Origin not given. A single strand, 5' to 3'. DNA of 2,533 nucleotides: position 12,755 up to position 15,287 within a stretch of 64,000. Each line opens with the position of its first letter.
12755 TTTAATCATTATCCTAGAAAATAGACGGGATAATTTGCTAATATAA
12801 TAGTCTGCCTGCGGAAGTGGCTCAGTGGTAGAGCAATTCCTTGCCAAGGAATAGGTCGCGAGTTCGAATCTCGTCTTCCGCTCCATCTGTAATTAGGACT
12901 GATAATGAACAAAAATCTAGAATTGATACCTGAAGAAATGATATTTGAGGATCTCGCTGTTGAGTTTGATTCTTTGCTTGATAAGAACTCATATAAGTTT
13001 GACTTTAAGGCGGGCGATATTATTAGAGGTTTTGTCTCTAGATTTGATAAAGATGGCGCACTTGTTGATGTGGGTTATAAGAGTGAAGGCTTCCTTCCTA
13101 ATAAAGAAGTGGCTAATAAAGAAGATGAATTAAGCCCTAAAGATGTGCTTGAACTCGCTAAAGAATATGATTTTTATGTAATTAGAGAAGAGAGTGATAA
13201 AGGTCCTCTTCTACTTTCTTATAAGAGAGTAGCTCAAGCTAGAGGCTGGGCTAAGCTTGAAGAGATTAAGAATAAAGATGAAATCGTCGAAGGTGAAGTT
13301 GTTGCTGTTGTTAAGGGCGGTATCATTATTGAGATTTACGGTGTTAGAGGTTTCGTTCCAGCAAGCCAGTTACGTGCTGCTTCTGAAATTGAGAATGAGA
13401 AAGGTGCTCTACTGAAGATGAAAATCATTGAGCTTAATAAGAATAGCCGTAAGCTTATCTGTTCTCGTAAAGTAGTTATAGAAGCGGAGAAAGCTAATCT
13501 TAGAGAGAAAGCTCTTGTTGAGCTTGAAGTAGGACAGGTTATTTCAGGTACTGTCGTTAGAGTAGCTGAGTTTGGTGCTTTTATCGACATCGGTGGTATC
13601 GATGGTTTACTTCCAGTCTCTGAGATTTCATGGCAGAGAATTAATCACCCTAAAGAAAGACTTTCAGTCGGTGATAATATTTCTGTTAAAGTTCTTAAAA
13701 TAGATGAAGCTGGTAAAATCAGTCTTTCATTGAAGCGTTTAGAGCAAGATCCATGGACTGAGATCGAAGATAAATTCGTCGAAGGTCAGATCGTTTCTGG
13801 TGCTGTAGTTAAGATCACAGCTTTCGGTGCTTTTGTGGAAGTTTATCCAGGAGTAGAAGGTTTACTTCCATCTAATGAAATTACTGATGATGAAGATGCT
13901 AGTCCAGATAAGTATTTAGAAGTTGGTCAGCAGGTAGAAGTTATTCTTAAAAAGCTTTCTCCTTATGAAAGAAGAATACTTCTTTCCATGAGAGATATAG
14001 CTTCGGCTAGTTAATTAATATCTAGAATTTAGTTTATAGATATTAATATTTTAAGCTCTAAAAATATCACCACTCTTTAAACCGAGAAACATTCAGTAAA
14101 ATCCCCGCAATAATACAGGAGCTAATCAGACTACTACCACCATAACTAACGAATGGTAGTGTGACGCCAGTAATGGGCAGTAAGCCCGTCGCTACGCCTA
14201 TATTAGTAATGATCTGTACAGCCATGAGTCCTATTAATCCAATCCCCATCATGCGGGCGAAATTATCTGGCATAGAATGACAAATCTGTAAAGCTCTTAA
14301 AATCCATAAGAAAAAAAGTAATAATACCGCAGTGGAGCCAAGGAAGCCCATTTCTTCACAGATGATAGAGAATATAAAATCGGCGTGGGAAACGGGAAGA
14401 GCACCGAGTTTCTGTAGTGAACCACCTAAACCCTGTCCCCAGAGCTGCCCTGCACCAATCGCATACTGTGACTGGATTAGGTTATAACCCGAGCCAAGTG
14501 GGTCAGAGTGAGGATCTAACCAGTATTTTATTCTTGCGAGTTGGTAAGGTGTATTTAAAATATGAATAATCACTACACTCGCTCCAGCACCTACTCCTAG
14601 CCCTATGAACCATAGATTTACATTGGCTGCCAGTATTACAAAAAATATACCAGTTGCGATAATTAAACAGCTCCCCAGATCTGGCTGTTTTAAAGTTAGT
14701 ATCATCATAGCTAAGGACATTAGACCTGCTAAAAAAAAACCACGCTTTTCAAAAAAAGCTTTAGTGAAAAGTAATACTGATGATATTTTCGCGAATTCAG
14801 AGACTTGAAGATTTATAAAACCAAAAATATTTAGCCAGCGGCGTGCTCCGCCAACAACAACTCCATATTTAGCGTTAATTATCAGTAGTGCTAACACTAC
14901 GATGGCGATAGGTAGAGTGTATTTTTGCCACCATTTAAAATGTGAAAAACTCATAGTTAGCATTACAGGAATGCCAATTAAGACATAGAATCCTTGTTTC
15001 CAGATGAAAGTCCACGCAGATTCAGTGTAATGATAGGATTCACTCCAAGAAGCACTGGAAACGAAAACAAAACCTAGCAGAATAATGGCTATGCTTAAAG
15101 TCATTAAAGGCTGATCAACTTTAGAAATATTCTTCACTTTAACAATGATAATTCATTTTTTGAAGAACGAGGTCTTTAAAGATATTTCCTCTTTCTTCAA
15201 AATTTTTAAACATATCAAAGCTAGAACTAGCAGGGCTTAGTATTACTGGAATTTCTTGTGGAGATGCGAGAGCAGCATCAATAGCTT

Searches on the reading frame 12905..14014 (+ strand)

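Call 15: search_protein_families(library=ncbifam, proteins=[window:12905-14014:+])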
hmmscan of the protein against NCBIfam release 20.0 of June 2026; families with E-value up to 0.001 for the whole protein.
window:12905-14014:+ (369 aa): 35 families (the best 25 are shown)
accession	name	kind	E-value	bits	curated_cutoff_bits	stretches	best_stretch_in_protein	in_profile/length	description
NF005208.0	PRK06676.1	equivalog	7.6e-101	337.9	368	1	27-367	9-352/391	30S ribosomal protein S1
NF004952.0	PRK06299.1-2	equivalog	8.5e-99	331.4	524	1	17-365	29-376/580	30S ribosomal protein S1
NF000907.0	PRK00087.1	equivalog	6e-97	325.4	624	1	23-367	289-637/671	bifunctional 4-hydroxy-3-methylbut-2-enyl diphosphate reductase/30S ribosomal protein S1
NF005911.0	PRK07899.1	equivalog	1.5e-86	291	691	1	31-365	30-365/486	30S ribosomal protein S1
TIGR00717.1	rpsA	equivalog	9.5e-85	285.1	577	1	20-365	2-345/516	30S ribosomal protein S1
NF004954.0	PRK06299.1-4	equivalog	5.9e-79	265.7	727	1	20-365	4-349/560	30S ribosomal protein S1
NF004953.0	PRK06299.1-3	equivalog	5.7e-78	262.6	720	1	20-365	31-371/580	30S ribosomal protein S1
NF004955.0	PRK06299.1-5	equivalog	4.2e-76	256.4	878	1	19-364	10-355/566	30S ribosomal protein S1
NF010379.0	PRK13806.1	equivalog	2.3e-72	244.2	648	1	20-365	16-365/491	30S ribosomal protein S1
NF004951.0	PRK06299.1-1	equivalog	6e-68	229.6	918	1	20-364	4-348/556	30S ribosomal protein S1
NF005639.0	PRK07400.1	equivalog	1e-64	218.4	460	2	20-289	17-277/318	30S ribosomal protein S1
NF004956.0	PRK06299.1-6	equivalog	1.3e-54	185.8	711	1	16-366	12-359/554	30S ribosomal protein S1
NF008805.1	PRK11824.1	equivalog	3.6e-31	108.3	471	2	202-278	605-682/683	polyribonucleotide nucleotidyltransferase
NF004473.0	PRK05807.1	equivalog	8.6e-31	107.1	178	2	206-281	2-77/136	S1 domain-containing RNA-binding protein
NF005973.0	PRK08059.1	equivalog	1.4e-29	102.7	148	2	206-284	4-84/123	S1 domain-containing post-transcriptional regulator GSP13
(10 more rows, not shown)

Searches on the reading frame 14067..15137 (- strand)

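Call 15: search_protein_families(library=ncbifam, proteins=[window:14067-15137:-])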
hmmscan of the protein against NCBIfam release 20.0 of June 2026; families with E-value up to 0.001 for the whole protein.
window:14067-15137:- (356 aa): 6 families
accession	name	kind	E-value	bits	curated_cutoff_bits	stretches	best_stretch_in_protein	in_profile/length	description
TIGR02614.1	ftsW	equivalog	1.7e-90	303.7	337.5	1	9-352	2-355/357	putative lipid II flippase FtsW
TIGR02210.1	rodA_shape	equivalog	1.2e-84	284.5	336.7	1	8-352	1-354/357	rod shape-determining protein RodA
TIGR02615.1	spoVE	exception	3.5e-74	250.4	448.8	1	14-352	7-354/354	stage V sporulation protein E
NF008042.0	PRK10774.1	equivalog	6.5e-62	209.8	493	1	7-349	35-387/405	cell division protein FtsW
NF008060.0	PRK10794.1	equivalog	1.3e-51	175.7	590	1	19-350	24-359/370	peptidoglycan glycosyltransferase MrdB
NF037961.1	RodA_shape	subfamily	6.2e-42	144.4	150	2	198-350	247-407/415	rod shape-determining protein RodA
